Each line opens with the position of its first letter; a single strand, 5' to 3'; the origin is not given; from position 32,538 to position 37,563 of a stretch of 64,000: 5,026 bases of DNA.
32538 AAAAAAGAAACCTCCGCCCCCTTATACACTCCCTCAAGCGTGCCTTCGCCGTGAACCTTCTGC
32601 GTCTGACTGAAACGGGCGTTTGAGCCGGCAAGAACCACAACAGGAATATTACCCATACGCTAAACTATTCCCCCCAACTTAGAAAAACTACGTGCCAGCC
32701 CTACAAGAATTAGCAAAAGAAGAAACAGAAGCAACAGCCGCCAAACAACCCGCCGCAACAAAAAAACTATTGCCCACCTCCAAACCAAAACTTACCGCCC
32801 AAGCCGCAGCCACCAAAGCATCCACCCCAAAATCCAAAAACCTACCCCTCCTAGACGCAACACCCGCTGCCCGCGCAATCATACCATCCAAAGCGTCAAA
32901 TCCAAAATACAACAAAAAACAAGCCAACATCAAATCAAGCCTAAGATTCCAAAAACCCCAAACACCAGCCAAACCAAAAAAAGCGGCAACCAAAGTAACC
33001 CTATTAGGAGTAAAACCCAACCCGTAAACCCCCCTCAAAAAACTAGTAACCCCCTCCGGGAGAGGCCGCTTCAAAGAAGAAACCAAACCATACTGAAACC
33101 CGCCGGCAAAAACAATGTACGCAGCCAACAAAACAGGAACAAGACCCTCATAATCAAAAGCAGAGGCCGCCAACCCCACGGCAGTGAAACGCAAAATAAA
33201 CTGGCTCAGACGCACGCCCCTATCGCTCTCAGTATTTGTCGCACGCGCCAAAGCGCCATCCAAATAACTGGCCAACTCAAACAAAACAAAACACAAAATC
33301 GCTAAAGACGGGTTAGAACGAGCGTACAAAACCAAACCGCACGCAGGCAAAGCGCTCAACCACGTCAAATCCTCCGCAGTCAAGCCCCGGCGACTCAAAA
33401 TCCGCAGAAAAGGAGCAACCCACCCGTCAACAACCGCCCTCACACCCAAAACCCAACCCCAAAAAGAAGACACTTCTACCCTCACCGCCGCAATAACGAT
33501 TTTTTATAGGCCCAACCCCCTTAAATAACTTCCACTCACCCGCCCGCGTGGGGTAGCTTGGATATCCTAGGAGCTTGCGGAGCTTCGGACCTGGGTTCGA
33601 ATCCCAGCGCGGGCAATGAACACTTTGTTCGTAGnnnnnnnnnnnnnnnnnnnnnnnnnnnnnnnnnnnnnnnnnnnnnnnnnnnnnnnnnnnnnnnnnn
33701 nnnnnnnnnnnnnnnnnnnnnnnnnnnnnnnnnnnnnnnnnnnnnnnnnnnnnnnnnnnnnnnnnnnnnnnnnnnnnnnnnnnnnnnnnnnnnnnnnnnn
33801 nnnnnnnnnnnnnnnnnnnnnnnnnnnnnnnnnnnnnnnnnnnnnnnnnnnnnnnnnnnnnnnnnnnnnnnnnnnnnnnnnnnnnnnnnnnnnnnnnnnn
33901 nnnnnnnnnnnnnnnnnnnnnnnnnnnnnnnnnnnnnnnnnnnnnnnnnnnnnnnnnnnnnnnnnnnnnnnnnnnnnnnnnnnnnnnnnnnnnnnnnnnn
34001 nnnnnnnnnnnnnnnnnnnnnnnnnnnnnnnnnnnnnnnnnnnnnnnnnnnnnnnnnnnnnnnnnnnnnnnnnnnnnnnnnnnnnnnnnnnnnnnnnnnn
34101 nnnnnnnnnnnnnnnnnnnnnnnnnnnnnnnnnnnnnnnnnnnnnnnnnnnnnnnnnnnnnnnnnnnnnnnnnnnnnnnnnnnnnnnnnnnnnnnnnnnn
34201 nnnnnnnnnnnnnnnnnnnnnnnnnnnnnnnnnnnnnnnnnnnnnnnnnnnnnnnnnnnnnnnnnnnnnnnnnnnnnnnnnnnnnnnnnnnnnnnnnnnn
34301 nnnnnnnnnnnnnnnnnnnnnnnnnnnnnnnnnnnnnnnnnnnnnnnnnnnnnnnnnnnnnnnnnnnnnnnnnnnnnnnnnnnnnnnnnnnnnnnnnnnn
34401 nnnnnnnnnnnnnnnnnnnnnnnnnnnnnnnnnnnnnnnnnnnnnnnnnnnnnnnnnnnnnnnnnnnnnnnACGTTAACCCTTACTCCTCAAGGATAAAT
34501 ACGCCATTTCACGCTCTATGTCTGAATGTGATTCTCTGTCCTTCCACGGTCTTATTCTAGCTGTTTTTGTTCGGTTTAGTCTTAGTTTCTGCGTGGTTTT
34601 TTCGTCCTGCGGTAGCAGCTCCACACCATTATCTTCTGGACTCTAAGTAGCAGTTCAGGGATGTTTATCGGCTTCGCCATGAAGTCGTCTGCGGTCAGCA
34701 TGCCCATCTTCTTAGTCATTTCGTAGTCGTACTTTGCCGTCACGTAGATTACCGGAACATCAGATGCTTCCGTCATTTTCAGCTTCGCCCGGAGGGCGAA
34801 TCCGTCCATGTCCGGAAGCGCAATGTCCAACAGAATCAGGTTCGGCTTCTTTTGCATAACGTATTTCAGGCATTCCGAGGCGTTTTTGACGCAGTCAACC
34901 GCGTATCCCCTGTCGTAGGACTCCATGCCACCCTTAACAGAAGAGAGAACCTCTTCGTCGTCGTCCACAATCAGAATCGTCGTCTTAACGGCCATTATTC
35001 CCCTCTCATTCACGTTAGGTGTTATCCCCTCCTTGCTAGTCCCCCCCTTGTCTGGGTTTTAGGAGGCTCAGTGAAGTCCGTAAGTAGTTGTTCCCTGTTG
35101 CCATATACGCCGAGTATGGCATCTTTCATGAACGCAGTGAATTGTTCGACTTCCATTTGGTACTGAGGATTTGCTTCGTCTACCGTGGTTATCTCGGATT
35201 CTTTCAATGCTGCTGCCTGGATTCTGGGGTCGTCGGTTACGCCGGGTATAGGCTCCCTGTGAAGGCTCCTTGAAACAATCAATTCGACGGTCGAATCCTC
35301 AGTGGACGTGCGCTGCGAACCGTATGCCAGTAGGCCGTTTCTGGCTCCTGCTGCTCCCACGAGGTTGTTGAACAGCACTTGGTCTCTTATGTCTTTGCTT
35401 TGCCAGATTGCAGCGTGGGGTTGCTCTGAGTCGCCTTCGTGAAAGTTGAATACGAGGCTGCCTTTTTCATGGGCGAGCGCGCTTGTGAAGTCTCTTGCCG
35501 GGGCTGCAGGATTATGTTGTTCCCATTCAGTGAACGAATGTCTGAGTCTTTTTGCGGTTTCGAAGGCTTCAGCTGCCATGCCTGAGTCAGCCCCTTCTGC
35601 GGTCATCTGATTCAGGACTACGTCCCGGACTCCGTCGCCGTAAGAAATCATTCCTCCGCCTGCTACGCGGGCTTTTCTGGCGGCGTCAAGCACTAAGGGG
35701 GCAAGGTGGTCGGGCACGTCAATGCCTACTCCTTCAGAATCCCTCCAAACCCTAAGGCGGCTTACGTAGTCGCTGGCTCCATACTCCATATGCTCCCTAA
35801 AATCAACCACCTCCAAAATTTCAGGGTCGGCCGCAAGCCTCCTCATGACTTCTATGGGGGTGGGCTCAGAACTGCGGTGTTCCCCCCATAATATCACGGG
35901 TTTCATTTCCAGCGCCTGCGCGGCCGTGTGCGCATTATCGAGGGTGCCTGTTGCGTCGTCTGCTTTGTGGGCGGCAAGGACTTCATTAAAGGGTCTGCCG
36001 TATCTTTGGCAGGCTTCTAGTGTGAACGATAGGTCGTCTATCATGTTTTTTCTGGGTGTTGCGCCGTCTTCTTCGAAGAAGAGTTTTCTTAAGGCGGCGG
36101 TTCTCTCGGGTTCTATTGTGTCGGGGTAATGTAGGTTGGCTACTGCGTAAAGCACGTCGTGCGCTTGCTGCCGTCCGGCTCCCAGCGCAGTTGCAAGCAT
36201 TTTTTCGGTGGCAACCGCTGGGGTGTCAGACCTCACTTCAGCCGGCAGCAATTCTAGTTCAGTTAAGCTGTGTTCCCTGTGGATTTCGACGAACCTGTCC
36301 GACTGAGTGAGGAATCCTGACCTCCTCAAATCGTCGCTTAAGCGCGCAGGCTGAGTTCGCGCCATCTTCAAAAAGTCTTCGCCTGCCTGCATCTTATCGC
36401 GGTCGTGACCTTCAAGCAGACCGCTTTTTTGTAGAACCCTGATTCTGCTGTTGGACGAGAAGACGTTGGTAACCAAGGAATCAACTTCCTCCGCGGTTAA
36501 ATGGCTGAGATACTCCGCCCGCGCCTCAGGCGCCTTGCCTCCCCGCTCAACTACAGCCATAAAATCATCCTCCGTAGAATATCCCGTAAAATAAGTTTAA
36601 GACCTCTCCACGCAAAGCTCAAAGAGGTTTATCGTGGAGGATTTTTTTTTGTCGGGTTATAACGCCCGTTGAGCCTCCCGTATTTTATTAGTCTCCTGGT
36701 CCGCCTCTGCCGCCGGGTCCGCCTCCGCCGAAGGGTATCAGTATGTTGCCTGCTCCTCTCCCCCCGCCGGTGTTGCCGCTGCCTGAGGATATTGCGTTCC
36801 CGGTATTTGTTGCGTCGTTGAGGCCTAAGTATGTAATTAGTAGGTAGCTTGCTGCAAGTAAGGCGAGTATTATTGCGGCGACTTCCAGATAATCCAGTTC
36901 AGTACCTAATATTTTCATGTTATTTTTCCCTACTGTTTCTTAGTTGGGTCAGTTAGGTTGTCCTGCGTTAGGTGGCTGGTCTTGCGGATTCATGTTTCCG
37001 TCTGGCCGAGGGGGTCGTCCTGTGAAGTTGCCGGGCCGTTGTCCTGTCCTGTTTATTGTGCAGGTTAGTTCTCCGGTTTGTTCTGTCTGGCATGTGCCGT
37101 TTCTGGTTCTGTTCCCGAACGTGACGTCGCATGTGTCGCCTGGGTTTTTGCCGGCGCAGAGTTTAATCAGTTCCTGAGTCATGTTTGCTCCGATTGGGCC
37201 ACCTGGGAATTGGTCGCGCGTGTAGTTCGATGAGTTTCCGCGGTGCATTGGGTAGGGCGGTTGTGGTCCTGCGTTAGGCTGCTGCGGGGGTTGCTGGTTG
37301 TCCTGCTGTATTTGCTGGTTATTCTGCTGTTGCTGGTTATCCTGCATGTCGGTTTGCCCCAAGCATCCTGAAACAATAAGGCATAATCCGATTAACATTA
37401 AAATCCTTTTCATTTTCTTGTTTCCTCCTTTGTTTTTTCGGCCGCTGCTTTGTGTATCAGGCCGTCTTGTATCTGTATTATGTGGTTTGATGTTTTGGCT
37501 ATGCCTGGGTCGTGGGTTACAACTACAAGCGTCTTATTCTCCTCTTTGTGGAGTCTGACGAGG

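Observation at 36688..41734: Candidate uncharacterised cell-surface assembly/export module: pilin-like protein + Q-rich lipoprotein + MacB-type ABC transporter + CARDB/COG1361 surface protein + membrane-bound HTH regulator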

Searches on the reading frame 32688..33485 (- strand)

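Call 89: search_protein_families(library=pfam, proteins=[window:32688-33485:-], max_evalue=0.001)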
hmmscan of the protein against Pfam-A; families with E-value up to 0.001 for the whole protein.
window:32688-33485:- (265 aa): 1 family
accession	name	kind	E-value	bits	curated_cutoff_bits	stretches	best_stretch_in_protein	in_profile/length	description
PF01066.26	CDP-OH_P_transf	-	1.1e-11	45.8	22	1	159-249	3-95/152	CDP-alcohol phosphatidyltransferase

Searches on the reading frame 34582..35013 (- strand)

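Call 3: search_protein_families(library=pfam, proteins=[window:34582-35013:-], max_evalue=0.01)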
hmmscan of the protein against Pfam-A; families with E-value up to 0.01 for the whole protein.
window:34582-35013:- (143 aa): 1 family
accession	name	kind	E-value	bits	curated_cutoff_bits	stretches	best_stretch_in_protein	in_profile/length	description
PF00072.30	Response_reg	-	4.6e-24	85.2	30.2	1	13-125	1-110/111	Response regulator receiver domain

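Call 4: search_protein_families(library=ncbifam, proteins=[window:34582-35013:-], max_evalue=0.01)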
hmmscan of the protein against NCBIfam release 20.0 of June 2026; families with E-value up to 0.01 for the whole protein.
window:34582-35013:- (143 aa): 97 families (the best 25 are shown)
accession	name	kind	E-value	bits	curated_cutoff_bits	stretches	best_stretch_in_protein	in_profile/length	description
NF053854.1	RespRegPhoBBctds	equivalog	4.7e-21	75.2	270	1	13-131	1-117/225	two-component system response regulator PhoB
NF008296.0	PRK11083.1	equivalog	1.4e-19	70.4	273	1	10-129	3-118/228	two-component system response regulator CreB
NF040534.1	resp_reg_YycF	equivalog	4.4e-19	68.6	340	1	12-129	2-115/231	response regulator YycF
TIGR01387.1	cztR_silR_copR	subfamily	2e-18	66.8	279.2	1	13-129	1-114/218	heavy metal response regulator transcription factor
NF051850.1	RespRegRprY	equivalog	2.9e-18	66.1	370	1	7-131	1-122/234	response regulator transcription factor RprY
NF007005.1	PRK09468.1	equivalog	9.2e-18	64.5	331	1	10-130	3-120/237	osmolarity response regulator transcription factor OmpR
NF008034.0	PRK10766.1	equivalog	9.5e-18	64.5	275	1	11-131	3-118/231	two-component system response regulator TorR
NF007982.1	PRK10710.1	equivalog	9.7e-18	64.6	380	1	9-137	6-129/235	envelope stress response regulator BaeR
NF040689.1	MtrAB_MtrA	equivalog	1.1e-17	64.2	300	1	13-127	1-111/219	MtrAB system response regulator MtrA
NF007928.2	PRK10643.1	equivalog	2.5e-17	63.3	330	1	13-129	3-116/216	two-component system response regulator PmrA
NF033117.2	vanR_ACDEGLN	exception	3.1e-17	62.9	350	1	13-134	1-119/226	VanR-ABDEGLN family response regulator transcription factor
NF045944.1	ResRegRpaBCyano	equivalog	3.7e-17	62.5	330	1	14-130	1-113/229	response regulator transcription factor RpaB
NF041733.1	resp_reg_CseB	equivalog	7.8e-17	61.4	350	1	12-131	2-117/228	two-component system response regulator CseB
TIGR02154.1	PhoB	equivalog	7.9e-17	61.3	296.2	1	10-129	2-120/226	phosphate regulon transcriptional regulator PhoB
NF007135.0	PRK09581.1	equivalog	7.9e-17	61.2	474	1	11-128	3-119/457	PleD family two-component system response regulator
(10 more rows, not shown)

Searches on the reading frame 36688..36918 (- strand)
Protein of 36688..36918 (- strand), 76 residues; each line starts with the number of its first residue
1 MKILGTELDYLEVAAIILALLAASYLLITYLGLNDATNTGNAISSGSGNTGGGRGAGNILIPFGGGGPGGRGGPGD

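Call 3: search_protein_families(library=pfam, proteins=[window:36688-36918:-], max_evalue=0.01)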
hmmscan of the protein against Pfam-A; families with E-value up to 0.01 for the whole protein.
window:36688-36918:- (76 aa): 0 families

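Call 4: search_protein_families(library=ncbifam, proteins=[window:36688-36918:-], max_evalue=0.01)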
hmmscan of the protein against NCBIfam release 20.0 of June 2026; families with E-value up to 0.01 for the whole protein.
window:36688-36918:- (76 aa): 0 families

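Call 20: list_cluster_members(proteins=[window:36688-36918:-, window:36949-37413:-, window:41111-41734:+, window:35022-36560:-])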
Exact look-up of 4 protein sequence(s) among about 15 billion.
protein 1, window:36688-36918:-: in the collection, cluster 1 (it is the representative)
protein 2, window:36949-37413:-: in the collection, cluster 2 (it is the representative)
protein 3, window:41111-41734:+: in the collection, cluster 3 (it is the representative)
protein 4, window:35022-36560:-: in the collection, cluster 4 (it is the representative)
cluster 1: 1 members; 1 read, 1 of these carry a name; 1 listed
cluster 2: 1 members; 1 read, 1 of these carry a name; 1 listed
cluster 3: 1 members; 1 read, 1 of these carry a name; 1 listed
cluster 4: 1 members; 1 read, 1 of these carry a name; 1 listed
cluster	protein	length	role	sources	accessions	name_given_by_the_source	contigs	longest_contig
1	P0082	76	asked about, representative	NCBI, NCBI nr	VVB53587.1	Uncharacterised protein [uncultured archaeon]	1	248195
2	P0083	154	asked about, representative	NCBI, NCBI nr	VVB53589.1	Uncharacterised protein [uncultured archaeon]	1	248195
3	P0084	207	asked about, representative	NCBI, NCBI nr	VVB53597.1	Uncharacterised protein [uncultured archaeon]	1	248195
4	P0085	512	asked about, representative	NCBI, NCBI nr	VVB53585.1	Uncharacterised protein [uncultured archaeon]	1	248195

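Call 21: find_homologous_proteins(query=window:36688-36918:-, max_evalue=10)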
Query window:36688-36918:- (76 aa): 1 proteins with E <= 10 among 3768 candidates.
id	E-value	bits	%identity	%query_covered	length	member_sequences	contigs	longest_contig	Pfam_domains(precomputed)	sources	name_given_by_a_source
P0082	1.6e-38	148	100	100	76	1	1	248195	-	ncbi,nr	ncbi:Uncharacterised protein [uncultured archaeon]|nr:Uncharacterised protein [uncultured archaeon]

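Call 62: search_protein_families(library=padloc, proteins=[window:36688-36918:-], max_evalue=0.001)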
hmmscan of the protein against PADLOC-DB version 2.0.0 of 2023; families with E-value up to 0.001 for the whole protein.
window:36688-36918:- (76 aa): 0 families

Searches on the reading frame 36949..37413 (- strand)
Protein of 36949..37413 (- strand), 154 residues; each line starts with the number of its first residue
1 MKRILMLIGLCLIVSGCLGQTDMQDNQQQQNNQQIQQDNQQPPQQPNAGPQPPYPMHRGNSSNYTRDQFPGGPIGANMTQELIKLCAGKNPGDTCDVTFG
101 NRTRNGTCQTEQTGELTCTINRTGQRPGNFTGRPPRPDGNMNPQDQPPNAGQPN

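Call 3: search_protein_families(library=pfam, proteins=[window:36949-37413:-], max_evalue=0.01)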
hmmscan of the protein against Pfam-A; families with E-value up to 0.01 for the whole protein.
window:36949-37413:- (154 aa): 0 families

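Call 4: search_protein_families(library=ncbifam, proteins=[window:36949-37413:-], max_evalue=0.01)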
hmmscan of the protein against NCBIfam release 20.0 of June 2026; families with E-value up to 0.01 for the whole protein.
window:36949-37413:- (154 aa): 2 families
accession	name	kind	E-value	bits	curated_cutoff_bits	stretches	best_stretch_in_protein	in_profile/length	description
NF041428.1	TrsH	subfamily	0.0018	18.4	150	1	1-39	1-41/149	TrsH/TraH family protein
TIGR02722.1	lp_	equivalog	0.0093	16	110.55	0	2-130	1-104/189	penicillin-binding protein activator LpoB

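Call 62: search_protein_families(library=padloc, proteins=[window:36949-37413:-], max_evalue=0.001)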
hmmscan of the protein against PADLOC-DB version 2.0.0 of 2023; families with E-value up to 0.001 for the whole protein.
window:36949-37413:- (154 aa): 0 families

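Call 74: search_protein_representatives(protein=window:36949-37413:-)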
Query: 154 residues. Proteins with E-value up to 0.001 (for the whole library): 73; up to 1e-10: 6; up to 1e-30: 1. The best 73 are listed.
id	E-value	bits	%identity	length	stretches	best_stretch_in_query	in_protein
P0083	1.0e-98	344.4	100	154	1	1-154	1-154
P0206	4.3e-15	72.5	41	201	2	5-127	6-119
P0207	1.6e-13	67.4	35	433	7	83-119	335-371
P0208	5.4e-13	65.7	38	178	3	58-118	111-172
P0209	2.1e-11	60.5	36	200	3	52-140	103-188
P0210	9.0e-11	58.4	30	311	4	80-120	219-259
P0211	1.1e-10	58.2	41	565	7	80-118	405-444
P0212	3.9e-10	56.4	36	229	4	80-137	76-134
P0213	4.2e-10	56.3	36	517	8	85-118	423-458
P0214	6.8e-10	55.6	37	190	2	7-120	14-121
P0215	1.2e-09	54.8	38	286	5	83-121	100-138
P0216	2.0e-09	54.1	39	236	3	29-139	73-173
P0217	3.5e-09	53.3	36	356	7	80-122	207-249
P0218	1.2e-08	51.5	37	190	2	6-132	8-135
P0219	5.8e-08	49.3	37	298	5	79-119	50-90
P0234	2.7e-06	43.9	47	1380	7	110-133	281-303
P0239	4.2e-06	43.3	36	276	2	5-128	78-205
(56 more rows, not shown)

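Call 75: search_protein_families(library=pfam, proteins=[P0206, P0207, P0208, P0210, P0211, P0213, P0217, P0234, P0215, P0239], max_evalue=0.01)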
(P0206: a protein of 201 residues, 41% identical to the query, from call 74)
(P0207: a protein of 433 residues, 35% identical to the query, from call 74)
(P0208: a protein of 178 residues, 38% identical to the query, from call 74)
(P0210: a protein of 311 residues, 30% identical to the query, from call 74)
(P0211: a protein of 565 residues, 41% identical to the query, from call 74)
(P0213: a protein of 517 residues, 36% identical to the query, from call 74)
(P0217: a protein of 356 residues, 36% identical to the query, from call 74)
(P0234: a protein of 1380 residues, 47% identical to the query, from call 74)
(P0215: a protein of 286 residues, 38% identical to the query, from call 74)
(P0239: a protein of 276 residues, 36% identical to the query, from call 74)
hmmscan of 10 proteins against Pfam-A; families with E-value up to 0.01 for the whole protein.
P0206 (201 aa): 0 families

P0207 (433 aa): 1 family
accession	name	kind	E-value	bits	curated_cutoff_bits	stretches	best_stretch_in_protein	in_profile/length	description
PF25455.1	Beta-barrel_CAF17_C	-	0.0014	18.7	25.7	0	328-350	14-35/70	CAF17, C-terminal beta-barrel domain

P0208 (178 aa): 0 families

P0210 (311 aa): 1 family
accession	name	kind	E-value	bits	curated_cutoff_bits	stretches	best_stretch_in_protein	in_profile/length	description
PF07171.17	MlrC_C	-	0.0084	16.8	27.2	0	217-242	37-62/178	MlrC C-terminus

P0211 (565 aa): 0 families

P0213 (517 aa): 0 families

P0217 (356 aa): 0 families

P0234 (1380 aa): 25 families
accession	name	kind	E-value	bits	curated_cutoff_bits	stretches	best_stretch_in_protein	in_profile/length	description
PF19190.6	BACON_2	-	3.4e-147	479.3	25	13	327-414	2-92/94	Viral BACON domain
PF22076.2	Cep192_D6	-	6.2e-54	180.9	35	1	231-319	4-100/101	Cep192 domain 6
PF13004.13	BACON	-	2.4e-26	91.9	25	1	742-796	4-57/61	Putative binding domain, N-terminal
PF22544.2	HYDIN_VesB_CFA65-like_Ig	-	1.1e-24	87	25.5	1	231-319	3-97/100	HYDIN/CFA65/VesB-like, Ig-like domain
PF17766.7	fn3_6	-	1.5e-24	86.5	26.4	0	592-643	23-75/99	Fibronectin type-III domain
PF14524.12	Wzt_C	-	1.8e-22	80.3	30.4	0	761-797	81-118/143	Wzt C-terminal domain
PF21223.3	TPPII_Ig-like-1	-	6e-21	75.4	27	0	1317-1364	54-100/117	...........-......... II, first Ig-like domain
PF18173.6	bacHORMA_2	-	6.2e-20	72.2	27.3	0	245-316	59-129/166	Bacterial HORMA domain 2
PF07495.19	Y_Y_Y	-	4.9e-17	62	26.6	0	1153-1179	29-55/65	Y_Y_Y domain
PF22416.2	Lmo2445-like_C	-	1.6e-15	57.9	27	0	863-897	57-91/94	Lmo2445-like, C-terminal domain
PF09912.14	DUF2141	-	1.6e-14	54.2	24.4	0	1022-1094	8-82/112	Uncharacterized protein conserved in bacteria (DUF2141)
PF11589.14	DUF3244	-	2.5e-14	53.5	25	0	701-742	17-56/96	Domain of unknown function (DUF3244)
PF11797.14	WxLIP_HBD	-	2.3e-13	50.7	28.9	0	1053-1084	92-123/138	WxL Interacting Protein, host binding domain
PF18984.5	DUF5717_N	-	1e-10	40.6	25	0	379-419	73-114/875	Family of unknown function (DUF5717)N-terminal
PF16655.11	PhoD_N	-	3.9e-10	40.6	30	0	735-778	26-69/90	PhoD-like phosphatase, N-terminal domain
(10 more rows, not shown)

P0215 (286 aa): 0 families

P0239 (276 aa): 0 families
